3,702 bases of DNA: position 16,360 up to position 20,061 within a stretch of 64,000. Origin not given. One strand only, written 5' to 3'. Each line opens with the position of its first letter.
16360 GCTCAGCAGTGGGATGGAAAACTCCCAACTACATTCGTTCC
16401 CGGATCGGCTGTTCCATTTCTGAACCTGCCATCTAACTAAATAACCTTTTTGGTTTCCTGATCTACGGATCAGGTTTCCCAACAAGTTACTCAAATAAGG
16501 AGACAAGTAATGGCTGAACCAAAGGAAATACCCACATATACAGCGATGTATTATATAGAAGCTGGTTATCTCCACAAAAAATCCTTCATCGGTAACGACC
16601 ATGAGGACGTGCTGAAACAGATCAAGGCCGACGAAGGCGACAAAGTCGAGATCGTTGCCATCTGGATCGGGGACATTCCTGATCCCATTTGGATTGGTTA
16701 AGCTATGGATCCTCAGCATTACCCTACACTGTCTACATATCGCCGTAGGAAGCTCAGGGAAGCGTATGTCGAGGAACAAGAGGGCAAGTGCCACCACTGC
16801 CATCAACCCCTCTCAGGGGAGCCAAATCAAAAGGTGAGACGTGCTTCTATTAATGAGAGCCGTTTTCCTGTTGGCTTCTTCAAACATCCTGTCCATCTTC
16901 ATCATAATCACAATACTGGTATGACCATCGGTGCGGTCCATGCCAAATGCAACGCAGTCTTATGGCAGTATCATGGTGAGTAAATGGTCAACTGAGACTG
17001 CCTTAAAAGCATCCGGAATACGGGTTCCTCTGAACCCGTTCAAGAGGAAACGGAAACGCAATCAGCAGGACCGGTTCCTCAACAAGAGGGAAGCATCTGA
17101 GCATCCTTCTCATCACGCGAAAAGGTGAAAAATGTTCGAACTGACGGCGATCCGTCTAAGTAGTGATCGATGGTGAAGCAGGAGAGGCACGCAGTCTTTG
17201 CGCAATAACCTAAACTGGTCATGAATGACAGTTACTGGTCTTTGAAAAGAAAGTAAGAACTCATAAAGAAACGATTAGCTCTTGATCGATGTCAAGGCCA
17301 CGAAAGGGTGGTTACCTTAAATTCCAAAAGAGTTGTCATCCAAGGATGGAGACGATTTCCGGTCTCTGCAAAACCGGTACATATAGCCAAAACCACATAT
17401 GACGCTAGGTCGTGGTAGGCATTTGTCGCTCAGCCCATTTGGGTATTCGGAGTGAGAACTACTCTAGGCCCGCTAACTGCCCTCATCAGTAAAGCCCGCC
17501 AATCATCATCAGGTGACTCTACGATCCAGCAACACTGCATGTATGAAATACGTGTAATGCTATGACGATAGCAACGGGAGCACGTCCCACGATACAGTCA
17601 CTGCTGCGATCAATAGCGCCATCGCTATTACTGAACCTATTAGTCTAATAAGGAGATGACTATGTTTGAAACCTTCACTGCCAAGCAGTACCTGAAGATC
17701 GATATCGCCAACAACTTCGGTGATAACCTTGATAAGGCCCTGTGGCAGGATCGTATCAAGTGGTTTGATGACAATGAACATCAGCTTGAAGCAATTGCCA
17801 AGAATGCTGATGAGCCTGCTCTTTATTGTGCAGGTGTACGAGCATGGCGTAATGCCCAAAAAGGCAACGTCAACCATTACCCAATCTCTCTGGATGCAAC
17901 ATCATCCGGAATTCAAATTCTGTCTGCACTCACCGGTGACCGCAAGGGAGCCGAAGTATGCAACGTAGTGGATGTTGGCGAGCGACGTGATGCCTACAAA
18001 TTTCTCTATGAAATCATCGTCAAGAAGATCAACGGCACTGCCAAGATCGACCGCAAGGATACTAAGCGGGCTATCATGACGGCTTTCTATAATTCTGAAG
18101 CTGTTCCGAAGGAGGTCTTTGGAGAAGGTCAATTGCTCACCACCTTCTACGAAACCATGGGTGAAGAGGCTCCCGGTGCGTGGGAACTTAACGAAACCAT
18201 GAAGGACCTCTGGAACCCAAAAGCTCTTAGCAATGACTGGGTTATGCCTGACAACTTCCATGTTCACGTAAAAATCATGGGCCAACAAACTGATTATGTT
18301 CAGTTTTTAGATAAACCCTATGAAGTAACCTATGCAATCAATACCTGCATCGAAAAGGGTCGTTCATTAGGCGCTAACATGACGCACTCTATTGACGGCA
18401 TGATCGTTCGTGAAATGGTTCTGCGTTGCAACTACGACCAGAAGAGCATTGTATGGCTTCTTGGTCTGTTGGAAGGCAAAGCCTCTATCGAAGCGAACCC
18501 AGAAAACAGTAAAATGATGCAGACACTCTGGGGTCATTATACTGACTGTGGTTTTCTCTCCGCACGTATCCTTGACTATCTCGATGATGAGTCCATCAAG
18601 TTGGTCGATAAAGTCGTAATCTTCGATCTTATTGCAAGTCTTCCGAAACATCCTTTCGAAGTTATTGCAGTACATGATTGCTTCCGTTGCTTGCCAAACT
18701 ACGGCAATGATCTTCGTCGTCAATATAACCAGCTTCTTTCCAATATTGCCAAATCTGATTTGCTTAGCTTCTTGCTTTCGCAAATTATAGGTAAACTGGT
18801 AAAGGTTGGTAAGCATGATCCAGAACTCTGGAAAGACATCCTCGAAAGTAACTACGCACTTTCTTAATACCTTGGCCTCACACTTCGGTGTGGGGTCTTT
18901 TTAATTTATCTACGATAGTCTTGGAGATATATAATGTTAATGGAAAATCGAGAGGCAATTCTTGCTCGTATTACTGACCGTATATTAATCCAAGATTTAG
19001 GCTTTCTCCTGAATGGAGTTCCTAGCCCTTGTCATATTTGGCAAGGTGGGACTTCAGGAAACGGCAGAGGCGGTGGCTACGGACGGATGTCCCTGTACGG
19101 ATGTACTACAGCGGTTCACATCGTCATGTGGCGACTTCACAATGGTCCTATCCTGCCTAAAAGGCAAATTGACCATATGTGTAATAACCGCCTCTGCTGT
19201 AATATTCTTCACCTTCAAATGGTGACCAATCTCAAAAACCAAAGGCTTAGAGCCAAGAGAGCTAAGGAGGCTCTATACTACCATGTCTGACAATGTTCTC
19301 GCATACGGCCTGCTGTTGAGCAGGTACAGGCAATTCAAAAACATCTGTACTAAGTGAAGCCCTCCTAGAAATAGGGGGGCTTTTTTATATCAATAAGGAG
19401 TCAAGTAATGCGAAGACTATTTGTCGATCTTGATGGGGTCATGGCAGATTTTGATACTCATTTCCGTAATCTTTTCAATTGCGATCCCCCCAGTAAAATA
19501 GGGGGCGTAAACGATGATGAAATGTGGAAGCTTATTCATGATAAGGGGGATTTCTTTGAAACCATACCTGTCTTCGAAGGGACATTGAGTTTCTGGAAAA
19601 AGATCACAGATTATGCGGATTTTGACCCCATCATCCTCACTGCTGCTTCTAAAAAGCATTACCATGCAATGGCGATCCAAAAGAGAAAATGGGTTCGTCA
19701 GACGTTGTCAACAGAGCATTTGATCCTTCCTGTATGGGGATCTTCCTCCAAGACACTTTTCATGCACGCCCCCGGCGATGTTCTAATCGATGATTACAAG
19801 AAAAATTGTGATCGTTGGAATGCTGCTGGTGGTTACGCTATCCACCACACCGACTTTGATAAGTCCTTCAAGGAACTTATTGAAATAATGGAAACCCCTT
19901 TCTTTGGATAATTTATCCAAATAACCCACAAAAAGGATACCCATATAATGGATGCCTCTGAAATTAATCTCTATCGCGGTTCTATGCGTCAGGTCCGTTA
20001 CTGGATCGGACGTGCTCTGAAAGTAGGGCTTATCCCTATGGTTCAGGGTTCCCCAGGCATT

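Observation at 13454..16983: Cassette cargo: HNH-AP2 HEG, Zn-ribbon protein, SPFH/band-7 protein with 38-aa TM partner, endonuclease VII-like HNH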

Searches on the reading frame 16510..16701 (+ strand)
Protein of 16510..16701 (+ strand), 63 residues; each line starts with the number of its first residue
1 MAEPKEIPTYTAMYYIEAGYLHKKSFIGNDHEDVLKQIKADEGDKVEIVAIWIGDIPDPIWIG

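Call 3: search_protein_families(library=pfam, proteins=[window:16510-16701:+], max_evalue=0.1)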
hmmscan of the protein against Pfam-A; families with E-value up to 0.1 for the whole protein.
window:16510-16701:+ (63 aa): 1 family
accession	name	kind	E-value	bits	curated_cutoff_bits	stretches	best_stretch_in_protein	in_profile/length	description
PF05756.17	S-antigen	-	0.055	14.1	27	1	8-45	34-70/83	S-antigen protein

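Call 4: search_protein_families(library=phrogs, proteins=[window:16510-16701:+], max_evalue=0.01)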
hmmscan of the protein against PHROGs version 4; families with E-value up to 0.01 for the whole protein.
window:16510-16701:+ (63 aa): 0 families

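Call 10: search_protein_families(library=ncbifam, proteins=[window:16510-16701:+], max_evalue=0.01)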
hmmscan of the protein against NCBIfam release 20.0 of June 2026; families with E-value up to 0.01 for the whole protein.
window:16510-16701:+ (63 aa): 0 families

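Call 11: search_protein_families(library=padloc, proteins=[window:16510-16701:+], max_evalue=0.01)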
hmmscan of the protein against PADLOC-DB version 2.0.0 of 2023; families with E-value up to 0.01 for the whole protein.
window:16510-16701:+ (63 aa): 0 families

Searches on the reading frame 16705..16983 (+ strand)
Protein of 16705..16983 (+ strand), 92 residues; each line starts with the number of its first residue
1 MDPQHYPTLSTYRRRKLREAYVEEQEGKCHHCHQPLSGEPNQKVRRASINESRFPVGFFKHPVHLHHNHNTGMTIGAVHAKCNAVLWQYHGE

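Call 3: search_protein_families(library=pfam, proteins=[window:16705-16983:+], max_evalue=0.1)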
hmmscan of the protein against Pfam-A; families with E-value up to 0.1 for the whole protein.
window:16705-16983:+ (92 aa): 4 families
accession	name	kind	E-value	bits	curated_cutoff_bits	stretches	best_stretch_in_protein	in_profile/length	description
PF02945.21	Endonuclease_7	-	0.00053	20.3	23.6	1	11-86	7-63/82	Recombination endonuclease VII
PF14616.11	Rua1_C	-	0.016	15.9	27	1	10-66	71-122/122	Transcription regulator Rua1, C-terminal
PF24461.1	DUF7576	-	0.037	14.3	27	1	18-45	9-36/60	Family of unknown function (DUF7576)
PF10288.14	CTU2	-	0.085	13.7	27.9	1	16-53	30-69/110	Cytoplasmic tRNA 2-thiolation protein 2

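Call 4: search_protein_families(library=phrogs, proteins=[window:16705-16983:+], max_evalue=0.01)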
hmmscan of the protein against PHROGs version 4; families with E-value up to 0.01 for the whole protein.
window:16705-16983:+ (92 aa): 4 families
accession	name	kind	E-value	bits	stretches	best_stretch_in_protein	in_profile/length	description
phrog_14729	-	unknown function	1.9e-33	115.5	1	3-92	3-92/92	-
phrog_37301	-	unknown function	1.2e-22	80.7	1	54-92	4-42/42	-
phrog_2914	-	DNA, RNA and nucleotide metabolism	1.3e-05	26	0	62-86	111-135/190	endonuclease VII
phrog_423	-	DNA, RNA and nucleotide metabolism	0.00099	20.1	1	15-85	12-63/159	endonuclease VII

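Call 10: search_protein_families(library=ncbifam, proteins=[window:16705-16983:+], max_evalue=0.01)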
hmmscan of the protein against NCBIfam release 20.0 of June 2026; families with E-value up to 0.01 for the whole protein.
window:16705-16983:+ (92 aa): 0 families

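Call 11: search_protein_families(library=padloc, proteins=[window:16705-16983:+], max_evalue=0.01)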
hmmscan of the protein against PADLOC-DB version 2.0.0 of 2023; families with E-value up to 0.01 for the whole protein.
window:16705-16983:+ (92 aa): 2 families
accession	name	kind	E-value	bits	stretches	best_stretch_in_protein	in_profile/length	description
PDLC00346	PtuB1|PtuB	-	0.0042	15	1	4-36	26-58/214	Unknown function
PDLC00325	PtuB1|PtuB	-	0.0045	14.6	1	14-41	39-66/213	Unknown function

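Call 35: search_dna_similar(query=window:16705-16983:+, collection=phages, mode=protein, max_rows=60, max_evalue=0.001)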
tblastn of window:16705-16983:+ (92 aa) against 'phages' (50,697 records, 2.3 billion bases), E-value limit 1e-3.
Records with a match: 74; places in all: 74; records where one place covers at least 80% of the query: 74.
Best place of each record, by identity: >=99% 4; 60-80% 19; <60% 51.
By first word of the organism name: Vibrio 28; Enterococcus 21; Rhizobium 11; Agrobacterium 4; Pseudomonas 4; Brochothrix 4; Desulfofustis 1; phage 1.
By host as written in the record: - 11; Vibrio breoganii 10; Vibrio cholerae 7; Enterococcus faecalis 7; Rhizogenic Agrobacterium biovar 1 ST15.13/040 4; Rhizobium phaseoli BRASIL5 4; Enterococcus sp. 3; Rhizobium phaseoli I1_6 2; and 20 more.
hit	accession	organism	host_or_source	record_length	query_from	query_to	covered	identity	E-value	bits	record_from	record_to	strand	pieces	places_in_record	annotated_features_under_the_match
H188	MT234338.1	Agrobacterium phage OLIVR1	Rhizogenic Agrobacterium biovar 1 ...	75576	1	92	100%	100.0%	9e-58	195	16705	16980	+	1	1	hypothetical protein (x2) | band 7-like protein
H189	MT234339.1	Agrobacterium phage OLIVR2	Rhizogenic Agrobacterium biovar 1 ...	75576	1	92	100%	100.0%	9e-58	195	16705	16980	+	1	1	hypothetical protein (x2) | band 7-like protein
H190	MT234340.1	Agrobacterium phage OLIVR3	Rhizogenic Agrobacterium biovar 1 ...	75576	1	92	100%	100.0%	9e-58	195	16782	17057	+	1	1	hypothetical protein (x2) | band 7-like protein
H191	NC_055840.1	Agrobacterium phage OLIVR1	Rhizogenic Agrobacterium biovar 1 ...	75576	1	92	100%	100.0%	9e-58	195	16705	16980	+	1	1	hypothetical protein (x2) | band 7-like protein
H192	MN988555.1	Rhizobium phage RHph_I1_6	Rhizobium phaseoli I1_6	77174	1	92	100%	66.3%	8e-37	135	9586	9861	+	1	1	hypothetical protein (x2)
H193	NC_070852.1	Rhizobium phage RHph_I1_6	Rhizobium phaseoli I1_6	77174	1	92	100%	66.3%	8e-37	135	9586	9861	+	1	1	hypothetical protein (x2)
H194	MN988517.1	Rhizobium phage RHph_N38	Rhizobium phaseoli BRASIL5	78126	1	92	100%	60.9%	2e-33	126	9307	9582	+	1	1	hypothetical protein (x2)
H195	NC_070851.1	Rhizobium phage RHph_N38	Rhizobium phaseoli BRASIL5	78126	1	92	100%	60.9%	2e-33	126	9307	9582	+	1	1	hypothetical protein (x2)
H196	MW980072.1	Rhizobium phage RHEph24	Rhizobium phaseoli sv. phaseoli R650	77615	1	92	100%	60.9%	3e-32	122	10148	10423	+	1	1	hypothetical protein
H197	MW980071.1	Rhizobium phage RHEph22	Rhizobium phaseoli sv. phaseoli R744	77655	1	92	100%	60.9%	3e-32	122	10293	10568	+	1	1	hypothetical protein (x2)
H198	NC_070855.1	Rhizobium phage RHEph22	Rhizobium phaseoli sv. phaseoli R744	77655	1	92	100%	60.9%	3e-32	122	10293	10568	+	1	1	hypothetical protein (x2)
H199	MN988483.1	Rhizobium phage RHph_Y38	Rhizobium phaseoli BRASIL5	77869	1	92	100%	60.9%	3e-32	122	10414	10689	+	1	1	hypothetical protein (x2)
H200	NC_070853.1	Rhizobium phage RHph_Y38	Rhizobium phaseoli BRASIL5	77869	1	92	100%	60.9%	3e-32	122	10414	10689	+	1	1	hypothetical protein (x2)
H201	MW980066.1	Rhizobium phage RHEph16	Rhizobium etli sv. phaseoli N1314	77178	1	92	100%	59.8%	6e-32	121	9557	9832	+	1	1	hypothetical protein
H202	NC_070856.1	Rhizobium phage RHEph16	Rhizobium etli sv. phaseoli N1314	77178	1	92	100%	59.8%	6e-32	121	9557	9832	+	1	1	hypothetical protein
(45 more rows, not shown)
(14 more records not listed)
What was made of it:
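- The endoVII-like gene is conserved at 50-66% across many N4-like phages (call 35).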

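Call 84: search_solved_structures(query=window:16705-16983:+, max_evalue=1, show_alignments=2)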
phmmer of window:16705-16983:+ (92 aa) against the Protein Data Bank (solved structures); distinct sequences matched with E-value up to 1: 1.
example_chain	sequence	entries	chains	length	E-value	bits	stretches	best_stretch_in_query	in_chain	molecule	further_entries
5xu1_A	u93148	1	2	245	0.44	14.7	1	5-50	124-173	ABC transporter ATP-binding protein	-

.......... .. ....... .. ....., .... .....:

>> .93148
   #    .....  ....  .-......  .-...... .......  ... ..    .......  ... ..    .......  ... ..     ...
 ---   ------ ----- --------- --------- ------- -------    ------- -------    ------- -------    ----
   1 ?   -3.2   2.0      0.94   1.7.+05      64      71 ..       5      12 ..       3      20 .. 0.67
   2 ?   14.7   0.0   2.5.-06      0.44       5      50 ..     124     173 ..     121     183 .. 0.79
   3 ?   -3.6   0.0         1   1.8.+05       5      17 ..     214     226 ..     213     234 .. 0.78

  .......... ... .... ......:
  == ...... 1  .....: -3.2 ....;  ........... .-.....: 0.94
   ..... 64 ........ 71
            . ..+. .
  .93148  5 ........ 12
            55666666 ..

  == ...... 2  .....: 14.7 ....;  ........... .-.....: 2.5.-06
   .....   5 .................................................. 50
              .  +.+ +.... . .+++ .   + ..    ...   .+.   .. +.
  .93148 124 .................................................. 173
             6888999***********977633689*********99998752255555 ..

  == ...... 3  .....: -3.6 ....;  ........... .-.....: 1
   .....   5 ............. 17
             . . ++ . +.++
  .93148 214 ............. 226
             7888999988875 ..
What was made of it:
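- On Endonuclease VII (PF02945): No PDB sequence hit (call 84)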

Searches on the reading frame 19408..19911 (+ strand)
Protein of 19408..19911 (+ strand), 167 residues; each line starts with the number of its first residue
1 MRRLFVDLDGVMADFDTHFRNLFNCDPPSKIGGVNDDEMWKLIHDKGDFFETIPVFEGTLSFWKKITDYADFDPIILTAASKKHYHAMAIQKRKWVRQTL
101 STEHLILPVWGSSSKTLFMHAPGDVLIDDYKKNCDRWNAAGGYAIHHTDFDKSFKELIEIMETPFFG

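Call 6: search_protein_families(library=pfam, proteins=[window:19408-19911:+], max_evalue=0.01)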
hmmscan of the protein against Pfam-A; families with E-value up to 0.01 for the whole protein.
window:19408-19911:+ (167 aa): 1 family
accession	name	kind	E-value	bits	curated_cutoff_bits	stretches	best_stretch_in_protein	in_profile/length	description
PF06941.18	NT5C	-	1.3e-07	32.1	24.8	1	4-141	4-147/180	5' nucleotidase, deoxy (Pyrimidine), cytosolic type C protein (NT5C)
